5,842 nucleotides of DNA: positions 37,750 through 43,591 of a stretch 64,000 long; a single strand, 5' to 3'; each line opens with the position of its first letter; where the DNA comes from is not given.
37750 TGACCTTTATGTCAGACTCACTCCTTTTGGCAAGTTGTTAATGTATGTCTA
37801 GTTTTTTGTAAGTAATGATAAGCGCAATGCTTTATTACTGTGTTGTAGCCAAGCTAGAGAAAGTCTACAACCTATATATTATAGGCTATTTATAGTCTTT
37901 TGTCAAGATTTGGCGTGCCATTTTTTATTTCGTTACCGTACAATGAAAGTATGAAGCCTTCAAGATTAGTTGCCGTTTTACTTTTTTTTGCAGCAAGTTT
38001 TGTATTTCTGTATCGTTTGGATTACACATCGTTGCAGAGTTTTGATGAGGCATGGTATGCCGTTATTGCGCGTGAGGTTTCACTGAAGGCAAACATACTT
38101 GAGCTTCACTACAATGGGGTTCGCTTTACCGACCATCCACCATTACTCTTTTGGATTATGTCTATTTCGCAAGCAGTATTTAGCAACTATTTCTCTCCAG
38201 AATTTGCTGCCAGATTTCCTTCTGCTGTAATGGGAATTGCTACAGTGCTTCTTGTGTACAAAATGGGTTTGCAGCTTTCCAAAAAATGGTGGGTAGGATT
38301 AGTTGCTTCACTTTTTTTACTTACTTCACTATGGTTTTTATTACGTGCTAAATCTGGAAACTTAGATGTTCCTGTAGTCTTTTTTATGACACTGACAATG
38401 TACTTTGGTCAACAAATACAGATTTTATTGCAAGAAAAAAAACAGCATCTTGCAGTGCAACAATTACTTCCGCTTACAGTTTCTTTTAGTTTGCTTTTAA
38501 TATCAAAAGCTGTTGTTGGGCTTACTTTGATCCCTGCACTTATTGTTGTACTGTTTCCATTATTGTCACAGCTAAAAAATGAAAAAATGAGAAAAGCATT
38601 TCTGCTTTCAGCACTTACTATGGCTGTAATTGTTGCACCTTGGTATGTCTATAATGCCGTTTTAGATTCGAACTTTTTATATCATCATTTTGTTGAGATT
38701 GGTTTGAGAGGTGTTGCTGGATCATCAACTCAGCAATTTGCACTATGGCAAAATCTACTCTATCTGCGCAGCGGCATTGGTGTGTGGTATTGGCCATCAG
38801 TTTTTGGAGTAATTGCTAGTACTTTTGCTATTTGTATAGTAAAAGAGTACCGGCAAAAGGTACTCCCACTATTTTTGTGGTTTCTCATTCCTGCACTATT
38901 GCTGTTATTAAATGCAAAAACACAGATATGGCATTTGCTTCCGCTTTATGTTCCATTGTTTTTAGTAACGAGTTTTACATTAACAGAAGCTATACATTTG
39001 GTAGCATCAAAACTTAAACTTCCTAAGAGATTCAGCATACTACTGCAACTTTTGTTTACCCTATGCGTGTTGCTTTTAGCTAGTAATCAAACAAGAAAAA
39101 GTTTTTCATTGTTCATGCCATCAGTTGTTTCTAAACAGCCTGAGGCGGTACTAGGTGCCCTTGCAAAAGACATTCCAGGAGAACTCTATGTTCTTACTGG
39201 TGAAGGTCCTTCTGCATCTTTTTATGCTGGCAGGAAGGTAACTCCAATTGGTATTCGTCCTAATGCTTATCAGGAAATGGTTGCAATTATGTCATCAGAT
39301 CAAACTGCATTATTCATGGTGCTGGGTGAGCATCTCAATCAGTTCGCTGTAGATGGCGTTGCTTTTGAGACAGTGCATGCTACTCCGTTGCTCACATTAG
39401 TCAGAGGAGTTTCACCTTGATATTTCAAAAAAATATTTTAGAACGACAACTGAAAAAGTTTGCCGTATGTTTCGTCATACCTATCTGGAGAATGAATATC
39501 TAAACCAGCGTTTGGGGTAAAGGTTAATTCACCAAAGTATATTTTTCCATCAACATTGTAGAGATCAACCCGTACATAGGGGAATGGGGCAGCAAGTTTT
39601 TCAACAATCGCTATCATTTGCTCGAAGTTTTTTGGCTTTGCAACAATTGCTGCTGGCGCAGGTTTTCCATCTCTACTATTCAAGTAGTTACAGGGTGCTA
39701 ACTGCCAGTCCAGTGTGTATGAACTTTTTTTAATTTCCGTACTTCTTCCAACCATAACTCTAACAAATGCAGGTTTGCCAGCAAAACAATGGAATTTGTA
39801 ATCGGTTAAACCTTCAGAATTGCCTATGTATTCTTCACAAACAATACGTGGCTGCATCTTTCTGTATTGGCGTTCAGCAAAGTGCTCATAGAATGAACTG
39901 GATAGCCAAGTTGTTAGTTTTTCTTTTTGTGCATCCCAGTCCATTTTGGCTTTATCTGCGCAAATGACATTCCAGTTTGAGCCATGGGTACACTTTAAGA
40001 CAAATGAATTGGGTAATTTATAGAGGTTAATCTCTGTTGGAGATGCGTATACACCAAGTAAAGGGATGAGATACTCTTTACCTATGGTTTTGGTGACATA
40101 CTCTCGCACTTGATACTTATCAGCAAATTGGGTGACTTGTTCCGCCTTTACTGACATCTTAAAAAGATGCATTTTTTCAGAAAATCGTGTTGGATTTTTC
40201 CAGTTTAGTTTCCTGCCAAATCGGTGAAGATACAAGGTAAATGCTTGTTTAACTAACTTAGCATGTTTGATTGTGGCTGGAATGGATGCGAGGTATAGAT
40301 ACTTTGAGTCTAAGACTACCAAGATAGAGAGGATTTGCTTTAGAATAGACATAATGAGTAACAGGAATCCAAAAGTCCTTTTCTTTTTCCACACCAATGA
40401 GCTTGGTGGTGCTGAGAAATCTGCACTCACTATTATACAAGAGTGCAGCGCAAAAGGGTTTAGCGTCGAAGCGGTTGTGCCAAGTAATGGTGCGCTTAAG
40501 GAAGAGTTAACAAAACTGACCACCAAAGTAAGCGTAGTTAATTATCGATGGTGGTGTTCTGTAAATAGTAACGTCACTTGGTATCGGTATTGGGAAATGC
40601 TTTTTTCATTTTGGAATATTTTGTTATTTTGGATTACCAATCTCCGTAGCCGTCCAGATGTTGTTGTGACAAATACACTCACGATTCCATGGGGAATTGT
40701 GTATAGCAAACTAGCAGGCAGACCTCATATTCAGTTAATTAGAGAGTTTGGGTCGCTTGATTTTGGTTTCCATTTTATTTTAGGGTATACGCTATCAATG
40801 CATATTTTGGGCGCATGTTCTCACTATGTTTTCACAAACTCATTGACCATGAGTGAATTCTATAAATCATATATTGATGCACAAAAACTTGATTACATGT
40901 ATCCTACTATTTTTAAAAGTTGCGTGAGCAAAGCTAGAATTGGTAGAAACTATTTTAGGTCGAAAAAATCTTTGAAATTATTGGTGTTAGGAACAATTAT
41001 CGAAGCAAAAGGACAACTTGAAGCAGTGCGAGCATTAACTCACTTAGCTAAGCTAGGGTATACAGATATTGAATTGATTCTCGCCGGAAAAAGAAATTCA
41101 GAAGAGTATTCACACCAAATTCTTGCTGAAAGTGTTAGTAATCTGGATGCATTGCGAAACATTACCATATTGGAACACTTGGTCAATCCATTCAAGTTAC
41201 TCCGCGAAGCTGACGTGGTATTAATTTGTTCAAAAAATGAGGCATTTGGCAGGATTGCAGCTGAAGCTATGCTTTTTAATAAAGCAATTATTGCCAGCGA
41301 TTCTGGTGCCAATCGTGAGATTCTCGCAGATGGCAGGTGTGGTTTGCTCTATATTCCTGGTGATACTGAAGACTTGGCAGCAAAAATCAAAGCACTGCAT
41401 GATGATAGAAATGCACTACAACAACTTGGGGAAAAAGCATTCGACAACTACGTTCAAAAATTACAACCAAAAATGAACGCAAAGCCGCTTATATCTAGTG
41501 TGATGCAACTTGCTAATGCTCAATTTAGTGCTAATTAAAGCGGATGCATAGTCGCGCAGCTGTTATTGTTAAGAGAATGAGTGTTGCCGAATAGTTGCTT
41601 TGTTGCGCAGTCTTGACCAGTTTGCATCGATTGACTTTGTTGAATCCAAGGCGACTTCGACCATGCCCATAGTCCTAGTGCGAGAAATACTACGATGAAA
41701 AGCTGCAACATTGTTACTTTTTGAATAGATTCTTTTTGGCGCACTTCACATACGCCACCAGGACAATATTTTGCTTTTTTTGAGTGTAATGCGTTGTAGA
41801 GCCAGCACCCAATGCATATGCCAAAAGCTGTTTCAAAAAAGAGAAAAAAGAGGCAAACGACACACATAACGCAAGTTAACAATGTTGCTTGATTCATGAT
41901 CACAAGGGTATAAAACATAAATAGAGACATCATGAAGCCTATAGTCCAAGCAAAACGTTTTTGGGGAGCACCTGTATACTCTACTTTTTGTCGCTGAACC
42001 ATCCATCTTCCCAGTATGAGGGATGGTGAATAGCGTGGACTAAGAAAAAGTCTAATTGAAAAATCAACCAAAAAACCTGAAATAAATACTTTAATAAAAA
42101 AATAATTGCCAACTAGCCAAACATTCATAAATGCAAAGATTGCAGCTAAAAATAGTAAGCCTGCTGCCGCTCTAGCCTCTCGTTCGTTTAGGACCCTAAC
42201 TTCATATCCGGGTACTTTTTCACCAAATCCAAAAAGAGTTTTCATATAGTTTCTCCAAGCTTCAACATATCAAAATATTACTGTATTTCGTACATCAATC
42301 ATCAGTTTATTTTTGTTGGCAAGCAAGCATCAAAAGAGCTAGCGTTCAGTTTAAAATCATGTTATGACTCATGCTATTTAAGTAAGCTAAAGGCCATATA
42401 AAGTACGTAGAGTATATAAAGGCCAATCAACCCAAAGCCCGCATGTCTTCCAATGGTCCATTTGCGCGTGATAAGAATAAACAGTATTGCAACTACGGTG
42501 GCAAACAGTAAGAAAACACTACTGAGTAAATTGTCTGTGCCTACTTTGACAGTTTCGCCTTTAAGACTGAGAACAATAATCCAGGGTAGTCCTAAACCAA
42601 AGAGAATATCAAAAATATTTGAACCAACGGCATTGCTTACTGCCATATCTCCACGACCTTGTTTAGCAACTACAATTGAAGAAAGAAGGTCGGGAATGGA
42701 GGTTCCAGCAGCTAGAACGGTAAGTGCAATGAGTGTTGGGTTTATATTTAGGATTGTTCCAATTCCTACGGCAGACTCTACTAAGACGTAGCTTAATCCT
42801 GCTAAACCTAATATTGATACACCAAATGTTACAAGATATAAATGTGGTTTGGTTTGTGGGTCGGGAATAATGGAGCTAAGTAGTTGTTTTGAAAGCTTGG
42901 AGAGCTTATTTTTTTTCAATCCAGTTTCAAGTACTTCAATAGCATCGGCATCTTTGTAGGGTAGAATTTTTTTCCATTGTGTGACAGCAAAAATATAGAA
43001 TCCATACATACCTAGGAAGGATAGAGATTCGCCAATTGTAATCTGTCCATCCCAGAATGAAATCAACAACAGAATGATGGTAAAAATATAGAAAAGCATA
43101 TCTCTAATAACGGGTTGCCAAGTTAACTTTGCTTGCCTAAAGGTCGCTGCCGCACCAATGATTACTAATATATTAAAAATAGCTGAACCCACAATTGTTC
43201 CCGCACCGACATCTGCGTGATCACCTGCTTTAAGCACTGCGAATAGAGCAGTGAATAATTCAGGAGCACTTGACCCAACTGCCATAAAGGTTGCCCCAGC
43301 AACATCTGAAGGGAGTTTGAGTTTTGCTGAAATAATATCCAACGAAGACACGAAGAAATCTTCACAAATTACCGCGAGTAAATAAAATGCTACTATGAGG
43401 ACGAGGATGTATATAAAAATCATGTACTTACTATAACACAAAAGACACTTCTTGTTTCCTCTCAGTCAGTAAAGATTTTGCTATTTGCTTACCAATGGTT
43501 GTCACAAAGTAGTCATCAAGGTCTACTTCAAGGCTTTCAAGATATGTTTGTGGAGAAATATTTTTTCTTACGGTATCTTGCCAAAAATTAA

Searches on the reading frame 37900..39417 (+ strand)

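Call 21: search_protein_families(library=pfam, proteins=[window:37900-39417:+], max_evalue=0.01)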
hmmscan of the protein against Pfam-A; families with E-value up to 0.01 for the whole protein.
window:37900-39417:+ (506 aa): 2 families
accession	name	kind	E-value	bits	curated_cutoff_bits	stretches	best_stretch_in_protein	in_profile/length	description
PF02366.24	PMT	-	2.3e-15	57.3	22.7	1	27-255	2-237/245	Dolichyl-phosphate-mannose-protein mannosyltransferase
PF13231.12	PMT_2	-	1.1e-13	52.1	26.1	1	78-250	1-159/160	Dolichyl-phosphate-mannose-protein mannosyltransferase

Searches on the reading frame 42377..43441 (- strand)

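Call 21: search_protein_families(library=pfam, proteins=[window:42377-43441:-], max_evalue=0.01)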
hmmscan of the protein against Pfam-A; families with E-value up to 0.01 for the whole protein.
window:42377-43441:- (355 aa): 1 family
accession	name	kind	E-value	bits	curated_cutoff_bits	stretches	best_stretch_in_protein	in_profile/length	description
PF01699.29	Na_Ca_ex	-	1.9e-61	206.9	24.9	2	202-349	2-149/151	Sodium/calcium exchanger protein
